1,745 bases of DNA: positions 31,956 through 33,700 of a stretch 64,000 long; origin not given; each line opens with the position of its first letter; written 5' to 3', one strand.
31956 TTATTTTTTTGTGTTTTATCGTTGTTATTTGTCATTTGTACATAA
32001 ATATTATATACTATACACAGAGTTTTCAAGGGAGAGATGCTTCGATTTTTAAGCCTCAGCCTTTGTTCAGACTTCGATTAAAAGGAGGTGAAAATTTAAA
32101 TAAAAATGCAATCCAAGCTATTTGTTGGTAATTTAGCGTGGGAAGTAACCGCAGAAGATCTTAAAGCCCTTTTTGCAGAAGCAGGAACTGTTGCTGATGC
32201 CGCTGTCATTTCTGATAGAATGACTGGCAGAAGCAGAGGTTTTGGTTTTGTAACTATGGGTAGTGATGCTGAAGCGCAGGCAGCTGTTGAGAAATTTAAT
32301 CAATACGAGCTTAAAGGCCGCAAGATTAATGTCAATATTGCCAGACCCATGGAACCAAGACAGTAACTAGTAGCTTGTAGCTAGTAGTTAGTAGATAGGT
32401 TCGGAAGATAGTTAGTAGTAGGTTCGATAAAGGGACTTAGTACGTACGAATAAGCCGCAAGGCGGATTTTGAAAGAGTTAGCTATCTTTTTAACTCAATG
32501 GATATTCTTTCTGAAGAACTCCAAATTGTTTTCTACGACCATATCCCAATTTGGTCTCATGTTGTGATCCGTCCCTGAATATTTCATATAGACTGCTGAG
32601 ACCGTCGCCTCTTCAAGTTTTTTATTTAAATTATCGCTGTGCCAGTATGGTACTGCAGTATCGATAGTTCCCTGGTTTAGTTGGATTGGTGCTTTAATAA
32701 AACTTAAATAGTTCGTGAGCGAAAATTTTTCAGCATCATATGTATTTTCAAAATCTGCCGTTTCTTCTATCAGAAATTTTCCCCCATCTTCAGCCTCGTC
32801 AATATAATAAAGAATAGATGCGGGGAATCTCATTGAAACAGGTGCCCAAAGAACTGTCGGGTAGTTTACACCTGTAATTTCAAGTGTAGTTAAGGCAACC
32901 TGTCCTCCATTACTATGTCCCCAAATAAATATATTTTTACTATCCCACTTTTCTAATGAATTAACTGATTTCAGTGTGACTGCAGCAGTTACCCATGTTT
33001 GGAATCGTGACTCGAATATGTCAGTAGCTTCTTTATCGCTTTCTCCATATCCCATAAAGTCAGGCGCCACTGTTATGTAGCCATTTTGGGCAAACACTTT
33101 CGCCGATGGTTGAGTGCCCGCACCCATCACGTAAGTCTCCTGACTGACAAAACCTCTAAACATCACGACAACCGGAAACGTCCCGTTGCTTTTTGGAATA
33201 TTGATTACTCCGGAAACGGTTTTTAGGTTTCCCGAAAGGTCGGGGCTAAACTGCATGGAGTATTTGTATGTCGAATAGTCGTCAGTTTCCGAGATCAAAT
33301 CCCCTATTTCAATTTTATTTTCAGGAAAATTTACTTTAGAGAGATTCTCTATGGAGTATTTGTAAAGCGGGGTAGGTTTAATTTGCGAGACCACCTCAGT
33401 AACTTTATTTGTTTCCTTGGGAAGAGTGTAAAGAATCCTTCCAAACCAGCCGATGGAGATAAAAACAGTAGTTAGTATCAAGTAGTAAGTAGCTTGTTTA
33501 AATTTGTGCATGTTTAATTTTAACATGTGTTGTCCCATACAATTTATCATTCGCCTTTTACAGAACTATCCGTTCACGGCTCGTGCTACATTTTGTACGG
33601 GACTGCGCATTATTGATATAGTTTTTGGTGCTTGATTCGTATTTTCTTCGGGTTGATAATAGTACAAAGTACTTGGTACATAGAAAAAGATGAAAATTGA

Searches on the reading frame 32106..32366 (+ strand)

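Call 4: search_protein_families(library=pfam, proteins=[window:32106-32366:+], max_evalue=1)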
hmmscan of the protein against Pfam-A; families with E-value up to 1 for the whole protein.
window:32106-32366:+ (86 aa): 4 families
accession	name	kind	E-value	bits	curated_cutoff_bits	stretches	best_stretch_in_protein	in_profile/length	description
PF00076.28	RRM_1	-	1.3e-20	73.5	20.7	1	5-74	1-69/70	RNA recognition motif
PF16367.11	RRM_7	-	0.011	16.2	27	1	3-68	2-73/94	RNA recognition motif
PF13893.12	RRM_5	-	0.04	14.1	27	1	14-79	39-99/125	RNA recognition motif. (a.k.a. RRM, RBD, or RNP domain)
PF03880.21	DbpA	-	0.13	12.8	25.6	1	55-77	49-71/72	DbpA RNA binding domain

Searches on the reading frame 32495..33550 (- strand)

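Call 4: search_protein_families(library=pfam, proteins=[window:32495-33550:-], max_evalue=1)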
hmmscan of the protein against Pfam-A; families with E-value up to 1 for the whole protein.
window:32495-33550:- (351 aa): 13 families
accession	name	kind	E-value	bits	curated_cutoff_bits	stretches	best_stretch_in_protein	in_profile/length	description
PF00326.27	Peptidase_S9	-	1.9e-11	44.3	22.6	1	150-349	7-209/213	Prolyl oligopeptidase family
PF00561.26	Abhydrolase_1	-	7.3e-09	36.1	25.8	1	149-223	19-87/245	alpha/beta hydrolase fold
PF12146.15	Hydrolase_4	-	1.5e-08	34.7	27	1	147-223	21-94/239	Serine aminopeptidase, S33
PF07224.18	Chlorophyllase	-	2.4e-08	33.6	26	1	115-221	32-132/301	Chlorophyllase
PF01738.24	DLH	-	3.6e-08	33.7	21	2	114-222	3-114/217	Dienelactone hydrolase family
PF20434.5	BD-FAE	-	3.6e-07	30.4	26.8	2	267-312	170-215/215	BD-FAE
PF05448.18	AXE1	-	0.00015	21.1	21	2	110-183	67-136/321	Acetyl xylan esterase (AXE1)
PF12697.13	Abhydrolase_6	-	0.00025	22.2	26.3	1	155-244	25-100/217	Alpha/beta hydrolase family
PF02129.25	Peptidase_S15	-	0.0029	17.8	23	1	116-222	9-112/262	X-Pro dipeptidyl-peptidase (S15 family)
PF00756.26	Esterase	-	0.025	14.8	22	1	119-222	15-132/251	Putative esterase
PF02230.22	Abhydrolase_2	-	0.052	13.8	23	0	202-224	102-124/217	Phospholipase/Carboxylesterase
PF24308.1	DUF7487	-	0.065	13.6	27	0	27-100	133-204/220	Family of unknown function (DUF7487)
PF07859.19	Abhydrolase_3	-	0.074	13.2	25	1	188-223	54-89/210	alpha/beta hydrolase fold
